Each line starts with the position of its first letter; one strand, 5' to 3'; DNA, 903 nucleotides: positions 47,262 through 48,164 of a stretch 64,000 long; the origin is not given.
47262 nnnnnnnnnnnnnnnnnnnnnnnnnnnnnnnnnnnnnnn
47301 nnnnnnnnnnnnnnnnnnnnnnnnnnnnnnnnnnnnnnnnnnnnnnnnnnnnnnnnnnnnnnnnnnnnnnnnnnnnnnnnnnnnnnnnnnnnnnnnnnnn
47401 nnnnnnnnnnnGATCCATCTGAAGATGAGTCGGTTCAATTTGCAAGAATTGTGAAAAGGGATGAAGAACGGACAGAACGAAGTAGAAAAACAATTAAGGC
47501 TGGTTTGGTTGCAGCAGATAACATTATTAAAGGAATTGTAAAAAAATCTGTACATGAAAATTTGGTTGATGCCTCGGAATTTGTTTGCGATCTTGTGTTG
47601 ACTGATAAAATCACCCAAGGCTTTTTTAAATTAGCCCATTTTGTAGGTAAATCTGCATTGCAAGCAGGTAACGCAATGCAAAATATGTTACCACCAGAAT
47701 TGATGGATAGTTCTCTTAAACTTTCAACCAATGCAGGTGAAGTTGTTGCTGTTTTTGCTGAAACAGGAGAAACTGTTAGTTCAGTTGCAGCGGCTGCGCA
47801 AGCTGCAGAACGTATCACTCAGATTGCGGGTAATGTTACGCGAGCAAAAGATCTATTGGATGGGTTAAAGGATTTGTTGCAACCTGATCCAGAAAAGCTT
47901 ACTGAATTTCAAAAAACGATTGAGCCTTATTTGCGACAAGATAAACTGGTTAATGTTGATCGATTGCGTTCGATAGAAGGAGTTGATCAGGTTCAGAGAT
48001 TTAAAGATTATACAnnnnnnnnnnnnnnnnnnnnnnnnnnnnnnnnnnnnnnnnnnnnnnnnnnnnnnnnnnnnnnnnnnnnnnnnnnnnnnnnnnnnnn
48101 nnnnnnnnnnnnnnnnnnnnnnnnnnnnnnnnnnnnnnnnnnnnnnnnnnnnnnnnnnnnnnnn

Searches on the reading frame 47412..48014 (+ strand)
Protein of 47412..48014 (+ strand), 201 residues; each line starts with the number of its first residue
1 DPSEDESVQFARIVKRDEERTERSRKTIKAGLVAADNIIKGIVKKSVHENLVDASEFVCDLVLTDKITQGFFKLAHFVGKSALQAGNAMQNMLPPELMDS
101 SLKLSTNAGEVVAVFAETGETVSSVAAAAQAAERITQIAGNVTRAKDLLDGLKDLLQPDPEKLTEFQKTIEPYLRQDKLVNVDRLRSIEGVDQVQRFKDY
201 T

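Call 91: find_related_loci(query=window:47412-48014:+, collection=metagenome_contigs, flank=10000)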
Query window:47412-48014:+ (201 aa) in metagenome_contigs; peptide patterns used: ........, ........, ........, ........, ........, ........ (x = any residue, [..] = any of these).
457 stretches matched a pattern, but none encodes a relative of the query by tblastn (E <= 1e-3).
